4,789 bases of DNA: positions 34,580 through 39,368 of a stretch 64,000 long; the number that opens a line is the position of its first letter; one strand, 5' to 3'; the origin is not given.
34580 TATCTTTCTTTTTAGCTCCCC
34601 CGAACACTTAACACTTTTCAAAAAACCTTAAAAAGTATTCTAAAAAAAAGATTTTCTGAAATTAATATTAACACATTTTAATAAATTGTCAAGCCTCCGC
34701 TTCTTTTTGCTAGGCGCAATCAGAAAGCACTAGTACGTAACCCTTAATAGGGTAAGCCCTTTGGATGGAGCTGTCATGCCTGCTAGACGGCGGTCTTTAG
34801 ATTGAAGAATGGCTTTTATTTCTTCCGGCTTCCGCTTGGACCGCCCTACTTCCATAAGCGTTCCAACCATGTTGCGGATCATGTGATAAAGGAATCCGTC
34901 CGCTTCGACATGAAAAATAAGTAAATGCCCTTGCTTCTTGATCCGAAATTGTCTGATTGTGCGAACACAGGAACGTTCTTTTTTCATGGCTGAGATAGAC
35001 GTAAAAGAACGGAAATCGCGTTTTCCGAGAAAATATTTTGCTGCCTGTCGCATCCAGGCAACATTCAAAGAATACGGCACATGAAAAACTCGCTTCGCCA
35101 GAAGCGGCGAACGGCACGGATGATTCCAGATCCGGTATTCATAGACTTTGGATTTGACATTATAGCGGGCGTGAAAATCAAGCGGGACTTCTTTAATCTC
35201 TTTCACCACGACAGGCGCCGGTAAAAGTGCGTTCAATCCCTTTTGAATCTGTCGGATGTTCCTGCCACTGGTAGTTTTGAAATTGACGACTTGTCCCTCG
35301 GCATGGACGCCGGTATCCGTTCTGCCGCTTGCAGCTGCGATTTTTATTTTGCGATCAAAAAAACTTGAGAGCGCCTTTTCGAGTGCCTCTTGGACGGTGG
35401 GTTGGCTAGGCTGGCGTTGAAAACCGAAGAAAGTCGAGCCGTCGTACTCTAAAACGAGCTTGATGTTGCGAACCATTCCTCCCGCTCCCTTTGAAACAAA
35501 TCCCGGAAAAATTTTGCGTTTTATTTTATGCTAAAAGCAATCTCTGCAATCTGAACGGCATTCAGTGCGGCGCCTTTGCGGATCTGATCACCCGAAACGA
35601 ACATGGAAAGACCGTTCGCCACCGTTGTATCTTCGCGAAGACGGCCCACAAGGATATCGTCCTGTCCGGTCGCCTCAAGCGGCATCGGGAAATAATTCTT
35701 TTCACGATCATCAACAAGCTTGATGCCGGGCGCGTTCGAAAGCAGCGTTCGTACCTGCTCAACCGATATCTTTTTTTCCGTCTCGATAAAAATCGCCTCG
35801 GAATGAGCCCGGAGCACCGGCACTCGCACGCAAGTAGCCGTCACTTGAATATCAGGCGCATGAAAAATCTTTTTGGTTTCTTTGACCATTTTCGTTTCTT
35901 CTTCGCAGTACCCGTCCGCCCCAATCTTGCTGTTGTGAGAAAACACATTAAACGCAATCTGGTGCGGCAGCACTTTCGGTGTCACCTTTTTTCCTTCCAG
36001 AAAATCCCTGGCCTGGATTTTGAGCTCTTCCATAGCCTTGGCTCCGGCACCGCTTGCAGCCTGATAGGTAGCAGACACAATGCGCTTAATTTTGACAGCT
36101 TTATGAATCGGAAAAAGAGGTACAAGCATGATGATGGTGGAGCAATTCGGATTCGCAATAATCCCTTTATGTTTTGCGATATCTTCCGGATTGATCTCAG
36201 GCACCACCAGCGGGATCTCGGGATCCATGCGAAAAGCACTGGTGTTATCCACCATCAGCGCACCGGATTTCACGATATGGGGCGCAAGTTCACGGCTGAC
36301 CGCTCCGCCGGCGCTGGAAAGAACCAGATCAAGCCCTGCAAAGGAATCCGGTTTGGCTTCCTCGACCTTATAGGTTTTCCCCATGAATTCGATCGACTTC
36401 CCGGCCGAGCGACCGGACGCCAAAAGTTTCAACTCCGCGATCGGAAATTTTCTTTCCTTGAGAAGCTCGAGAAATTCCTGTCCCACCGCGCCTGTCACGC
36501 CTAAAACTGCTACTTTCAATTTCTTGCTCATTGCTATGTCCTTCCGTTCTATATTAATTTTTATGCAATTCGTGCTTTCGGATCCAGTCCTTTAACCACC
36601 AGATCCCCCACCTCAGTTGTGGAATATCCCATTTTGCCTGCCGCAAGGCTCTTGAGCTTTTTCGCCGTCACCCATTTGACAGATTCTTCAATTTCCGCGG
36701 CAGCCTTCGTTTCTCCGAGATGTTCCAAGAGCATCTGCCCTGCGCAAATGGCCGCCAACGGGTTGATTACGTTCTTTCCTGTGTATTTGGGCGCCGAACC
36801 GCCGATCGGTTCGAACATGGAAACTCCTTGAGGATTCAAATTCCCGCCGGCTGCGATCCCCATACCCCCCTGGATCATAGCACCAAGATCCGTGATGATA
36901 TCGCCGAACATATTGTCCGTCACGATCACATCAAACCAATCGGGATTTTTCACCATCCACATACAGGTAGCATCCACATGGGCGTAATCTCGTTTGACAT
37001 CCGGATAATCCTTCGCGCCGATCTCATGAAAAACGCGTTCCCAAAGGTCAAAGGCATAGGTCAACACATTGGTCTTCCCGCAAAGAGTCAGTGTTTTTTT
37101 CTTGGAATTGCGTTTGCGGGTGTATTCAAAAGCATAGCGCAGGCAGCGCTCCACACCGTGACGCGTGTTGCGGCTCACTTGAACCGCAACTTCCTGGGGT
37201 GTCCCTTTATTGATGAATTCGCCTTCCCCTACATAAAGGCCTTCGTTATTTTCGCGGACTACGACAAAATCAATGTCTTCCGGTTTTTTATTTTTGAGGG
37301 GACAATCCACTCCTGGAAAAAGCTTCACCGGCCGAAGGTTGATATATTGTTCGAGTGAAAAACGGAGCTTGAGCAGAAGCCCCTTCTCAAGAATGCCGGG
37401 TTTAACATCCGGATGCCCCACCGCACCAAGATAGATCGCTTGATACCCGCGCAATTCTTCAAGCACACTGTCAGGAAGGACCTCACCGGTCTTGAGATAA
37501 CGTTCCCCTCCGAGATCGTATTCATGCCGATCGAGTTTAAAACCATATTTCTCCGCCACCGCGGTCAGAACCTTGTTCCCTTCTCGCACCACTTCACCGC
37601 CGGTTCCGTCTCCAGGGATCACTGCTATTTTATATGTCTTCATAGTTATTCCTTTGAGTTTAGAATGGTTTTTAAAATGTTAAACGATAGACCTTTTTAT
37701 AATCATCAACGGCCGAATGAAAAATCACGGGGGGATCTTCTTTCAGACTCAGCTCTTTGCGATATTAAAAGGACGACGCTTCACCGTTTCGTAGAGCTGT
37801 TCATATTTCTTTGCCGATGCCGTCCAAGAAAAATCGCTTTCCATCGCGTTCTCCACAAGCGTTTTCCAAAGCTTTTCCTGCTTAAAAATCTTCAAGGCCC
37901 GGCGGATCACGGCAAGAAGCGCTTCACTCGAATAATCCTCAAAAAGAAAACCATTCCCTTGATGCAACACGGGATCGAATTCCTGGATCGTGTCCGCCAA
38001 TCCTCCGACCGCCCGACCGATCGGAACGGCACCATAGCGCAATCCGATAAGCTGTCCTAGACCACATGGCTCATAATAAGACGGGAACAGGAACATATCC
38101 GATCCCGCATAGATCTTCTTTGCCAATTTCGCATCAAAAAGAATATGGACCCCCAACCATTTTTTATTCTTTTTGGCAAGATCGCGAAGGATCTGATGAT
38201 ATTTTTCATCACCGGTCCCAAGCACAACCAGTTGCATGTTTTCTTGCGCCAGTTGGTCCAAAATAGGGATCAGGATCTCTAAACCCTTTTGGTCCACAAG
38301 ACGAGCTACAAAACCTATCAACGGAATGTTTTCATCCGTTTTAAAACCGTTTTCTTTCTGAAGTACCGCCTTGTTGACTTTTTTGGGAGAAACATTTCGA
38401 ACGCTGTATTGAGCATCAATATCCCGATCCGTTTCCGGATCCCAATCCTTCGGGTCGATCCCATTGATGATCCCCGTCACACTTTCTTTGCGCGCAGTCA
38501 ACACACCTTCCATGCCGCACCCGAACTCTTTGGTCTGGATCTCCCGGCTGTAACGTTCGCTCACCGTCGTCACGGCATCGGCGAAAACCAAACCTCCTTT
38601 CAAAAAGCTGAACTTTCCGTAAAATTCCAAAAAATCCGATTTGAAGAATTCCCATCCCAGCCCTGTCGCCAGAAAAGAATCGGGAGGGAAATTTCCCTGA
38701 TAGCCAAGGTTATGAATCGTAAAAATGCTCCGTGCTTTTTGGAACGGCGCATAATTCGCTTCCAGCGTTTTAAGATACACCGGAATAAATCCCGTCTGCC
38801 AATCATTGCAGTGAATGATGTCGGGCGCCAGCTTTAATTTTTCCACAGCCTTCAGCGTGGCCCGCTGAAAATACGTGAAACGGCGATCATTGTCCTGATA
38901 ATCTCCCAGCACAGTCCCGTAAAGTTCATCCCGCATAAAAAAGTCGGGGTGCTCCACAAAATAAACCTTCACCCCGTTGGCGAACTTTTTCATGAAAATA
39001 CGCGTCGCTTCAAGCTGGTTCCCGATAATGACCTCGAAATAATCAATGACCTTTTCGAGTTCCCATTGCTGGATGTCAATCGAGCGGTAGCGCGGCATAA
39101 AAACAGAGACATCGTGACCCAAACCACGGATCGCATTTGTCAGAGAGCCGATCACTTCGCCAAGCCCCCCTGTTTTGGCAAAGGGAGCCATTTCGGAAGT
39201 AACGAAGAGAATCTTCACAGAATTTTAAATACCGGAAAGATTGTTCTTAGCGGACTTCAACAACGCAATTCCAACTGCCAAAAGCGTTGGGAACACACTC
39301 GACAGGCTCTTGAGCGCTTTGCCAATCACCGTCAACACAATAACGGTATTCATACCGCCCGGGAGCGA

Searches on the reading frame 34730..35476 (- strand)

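Call 12: search_protein_families(library=ncbifam, proteins=[window:34730-35476:-], max_evalue=0.00001)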
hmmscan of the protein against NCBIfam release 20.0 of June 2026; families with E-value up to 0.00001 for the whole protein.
window:34730-35476:- (248 aa): 2 families
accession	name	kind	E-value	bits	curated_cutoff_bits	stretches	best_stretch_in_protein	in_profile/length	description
TIGR00071.1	hisT_truA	equivalog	1.4e-65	221.2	142.85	1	3-243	1-228/228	tRNA pseudouridine(38-40) synthase TruA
NF000622.1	PRK00021.3-3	equivalog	2.8e-34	118.9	308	1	10-248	6-227/265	tRNA pseudouridine(38-40) synthase TruA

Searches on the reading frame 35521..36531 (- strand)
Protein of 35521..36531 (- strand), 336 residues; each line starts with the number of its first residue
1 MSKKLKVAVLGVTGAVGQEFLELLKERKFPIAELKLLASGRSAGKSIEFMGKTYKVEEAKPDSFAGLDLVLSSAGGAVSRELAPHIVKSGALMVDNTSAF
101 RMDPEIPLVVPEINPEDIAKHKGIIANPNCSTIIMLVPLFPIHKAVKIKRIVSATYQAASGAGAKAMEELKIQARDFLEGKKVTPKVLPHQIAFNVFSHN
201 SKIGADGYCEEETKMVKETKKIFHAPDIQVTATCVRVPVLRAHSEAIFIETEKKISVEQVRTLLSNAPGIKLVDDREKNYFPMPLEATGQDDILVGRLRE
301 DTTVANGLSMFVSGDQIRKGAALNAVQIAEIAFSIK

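Call 12: search_protein_families(library=ncbifam, proteins=[window:35521-36531:-], max_evalue=0.00001)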
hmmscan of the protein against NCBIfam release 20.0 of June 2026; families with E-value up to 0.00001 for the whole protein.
window:35521-36531:- (336 aa): 11 families
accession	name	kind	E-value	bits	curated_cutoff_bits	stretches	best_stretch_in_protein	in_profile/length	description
NF011456.0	PRK14874.1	equivalog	4e-142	473.3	223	1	2-332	2-340/346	aspartate-semialdehyde dehydrogenase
TIGR01296.1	asd_B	equivalog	3.8e-130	433.9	324.2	1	6-331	1-335/339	aspartate-semialdehyde dehydrogenase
NF005229.0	PRK06728.1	equivalog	1.9e-101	339.4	628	1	3-331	4-340/347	aspartate-semialdehyde dehydrogenase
NF004224.0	PRK05671.1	equivalog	7.1e-70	236.1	284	1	1-331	1-330/336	aspartate-semialdehyde dehydrogenase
NF005957.0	PRK08040.1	equivalog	1.9e-59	201.8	273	1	1-330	1-328/336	aspartate-semialdehyde dehydrogenase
NF006416.0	PRK08664.1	subfamily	1.2e-47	162.8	232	2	3-173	2-192/350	aspartate-semialdehyde dehydrogenase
TIGR00978.1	asd_EA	equivalog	7e-43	147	301.2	2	5-173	1-190/342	aspartate-semialdehyde dehydrogenase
NF005144.0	PRK06598.1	subfamily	8.5e-37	127.1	198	2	186-322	216-357/369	aspartate-semialdehyde dehydrogenase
TIGR01745.1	asd_gamma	equivalog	5.7e-29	101.2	402.9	2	6-173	2-177/366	aspartate-semialdehyde dehydrogenase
TIGR01850.1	argC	equivalog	2.2e-17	63.3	233.6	1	6-333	2-330/345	N-acetyl-gamma-glutamyl-phosphate reductase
NF005368.0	PRK06901.1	equivalog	7.6e-10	38.5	437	1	19-330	18-316/323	oxidoreductase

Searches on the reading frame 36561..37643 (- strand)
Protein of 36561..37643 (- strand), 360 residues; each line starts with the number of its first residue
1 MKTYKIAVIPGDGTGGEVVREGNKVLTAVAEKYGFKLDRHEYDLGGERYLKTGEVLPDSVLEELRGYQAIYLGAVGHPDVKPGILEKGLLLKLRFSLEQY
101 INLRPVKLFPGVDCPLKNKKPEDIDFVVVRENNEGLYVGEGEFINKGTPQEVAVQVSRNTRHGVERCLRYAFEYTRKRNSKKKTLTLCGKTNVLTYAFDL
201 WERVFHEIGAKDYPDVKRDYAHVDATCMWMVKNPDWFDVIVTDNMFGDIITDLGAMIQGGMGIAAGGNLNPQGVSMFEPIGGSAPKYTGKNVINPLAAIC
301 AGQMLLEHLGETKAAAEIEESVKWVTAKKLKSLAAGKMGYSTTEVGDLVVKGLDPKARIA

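Call 12: search_protein_families(library=ncbifam, proteins=[window:36561-37643:-], max_evalue=0.00001)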
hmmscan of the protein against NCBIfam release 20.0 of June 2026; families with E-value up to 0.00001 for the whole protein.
window:36561-37643:- (360 aa): 16 families
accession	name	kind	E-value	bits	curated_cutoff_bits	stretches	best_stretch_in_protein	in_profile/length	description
NF002898.0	PRK03437.1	equivalog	3.1e-160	533.1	393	1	2-352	3-344/347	3-isopropylmalate dehydrogenase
TIGR02089.1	TTC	equivalog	1.2e-110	369.8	470.4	1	1-351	1-350/352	tartrate dehydrogenase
NF006048.0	PRK08194.1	equivalog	1.3e-96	323.7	501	1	1-353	1-349/352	tartrate dehydrogenase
TIGR00169.1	leuB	equivalog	9.1e-77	258.4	353.2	1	5-332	1-329/349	3-isopropylmalate dehydrogenase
TIGR02088.1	LEU3_arch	subfamily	2.9e-75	253.5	409.8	1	6-336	1-311/324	isopropylmalate/isohomocitrate dehydrogenases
NF040626.1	AksF2_Meth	equivalog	2.6e-70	237.3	540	1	4-351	2-328/333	homoisocitrate dehydrogenase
NF040619.1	AksF_Meth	equivalog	8.9e-65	219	500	1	4-347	2-341/343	homoisocitrate dehydrogenase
NF006529.0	PRK08997.1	equivalog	6.2e-62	209.5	510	1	1-329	1-311/335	isocitrate dehydrogenase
NF006673.0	PRK09222.1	equivalog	1.5e-59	202.3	509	1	3-323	4-306/482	NADP-dependent isocitrate dehydrogenase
TIGR00175.1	mito_nad_idh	equivalog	1.6e-49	168.8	432.4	1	3-343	3-323/334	isocitrate dehydrogenase (NAD(+))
NF040855.1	iso_homocit_dh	equivalog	1.2e-48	166.2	680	1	4-313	2-282/345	isocitrate--homoisocitrate dehydrogenase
TIGR02924.1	ICDH_alpha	equivalog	5.2e-47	161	561.35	1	5-322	2-301/473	isocitrate dehydrogenase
NF005425.0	PRK07006.1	equivalog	3.4e-41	141.4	490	2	227-329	286-387/416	NADP-dependent isocitrate dehydrogenase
TIGR00183.1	prok_nadp_idh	equivalog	1.4e-40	139.4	567.3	1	6-329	29-387/417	isocitrate dehydrogenase (NADP(+))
NF005036.0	PRK06451.1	equivalog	8.5e-38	130.2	484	1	6-351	26-406/412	NADP-dependent isocitrate dehydrogenase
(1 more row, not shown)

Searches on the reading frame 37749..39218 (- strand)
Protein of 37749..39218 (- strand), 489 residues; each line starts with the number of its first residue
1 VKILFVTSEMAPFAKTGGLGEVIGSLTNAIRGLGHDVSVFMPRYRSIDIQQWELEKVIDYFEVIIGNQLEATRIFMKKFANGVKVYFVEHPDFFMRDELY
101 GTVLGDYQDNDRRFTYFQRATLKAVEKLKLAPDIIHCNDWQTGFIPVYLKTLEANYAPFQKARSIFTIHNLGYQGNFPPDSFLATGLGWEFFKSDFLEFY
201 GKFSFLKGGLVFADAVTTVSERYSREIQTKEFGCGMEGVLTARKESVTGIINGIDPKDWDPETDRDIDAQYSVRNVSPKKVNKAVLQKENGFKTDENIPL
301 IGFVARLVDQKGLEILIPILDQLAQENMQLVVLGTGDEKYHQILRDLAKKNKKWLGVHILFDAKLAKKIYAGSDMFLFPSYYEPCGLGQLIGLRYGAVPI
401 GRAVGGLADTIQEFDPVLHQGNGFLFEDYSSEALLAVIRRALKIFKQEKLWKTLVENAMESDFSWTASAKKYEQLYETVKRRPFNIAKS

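Call 12: search_protein_families(library=ncbifam, proteins=[window:37749-39218:-], max_evalue=0.00001)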
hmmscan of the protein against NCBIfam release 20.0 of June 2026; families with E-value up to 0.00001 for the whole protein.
window:37749-39218:- (489 aa): 23 families
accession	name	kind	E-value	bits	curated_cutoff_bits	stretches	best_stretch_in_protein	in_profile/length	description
TIGR02095.1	glgA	subfamily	4.9e-173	576.2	328.45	1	1-478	1-476/477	glycogen/starch synthase, ADP-glucose type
NF001898.0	PRK00654.1-1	equivalog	9.3e-161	535.6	603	1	1-479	1-475/477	glycogen synthase GlgA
NF001903.0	PRK00654.2-2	equivalog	1.7e-160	534.9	616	1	1-481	1-480/482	glycogen synthase GlgA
NF001899.0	PRK00654.1-2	equivalog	1e-146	489.1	459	1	1-480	1-476/478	glycogen synthase GlgA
NF001900.0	PRK00654.1-3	equivalog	1.3e-126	422.9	509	1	1-482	1-457/481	glycogen synthase GlgA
NF001905.0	PRK00654.2-4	subfamily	2e-120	402.7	560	1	1-480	1-487/489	glycogen synthase GlgA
NF001901.0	PRK00654.1-5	equivalog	4.6e-120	401.5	649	1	2-481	25-493/502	glycogen synthase GlgA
NF010699.0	PRK14099.1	equivalog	2.8e-118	395.5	762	1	1-479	4-479/485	glycogen synthase GlgA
NF010698.0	PRK14098.1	equivalog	2e-101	340.1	754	1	1-480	6-487/489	starch synthase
NF001906.0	PRK00654.2-5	equivalog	1.6e-98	330.8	870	1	1-478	6-482/485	glycogen synthase GlgA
NF001902.0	PRK00654.2-1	equivalog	7.7e-97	324.9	845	1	1-481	1-491/492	glycogen synthase GlgA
NF001904.0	PRK00654.2-3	equivalog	1.3e-67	228.5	577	1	1-478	1-473/475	glycogen synthase GlgA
NF038295.1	EPS_HpsP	equivalog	5.4e-14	52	550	1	276-479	185-387/388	hormogonium polysaccharide biosynthesis glycosyltransferase HpsP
TIGR03999.1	thiol_BshA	equivalog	2.4e-12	46.5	273.7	1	282-479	185-373/375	N-acetyl-alpha-D-glucosaminyl L-malate synthase BshA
NF046085.1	XrtY_assoc_Gly1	equivalog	4.1e-11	42.4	400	1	288-480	200-385/387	XrtY-associated glycosyltransferase XYAG1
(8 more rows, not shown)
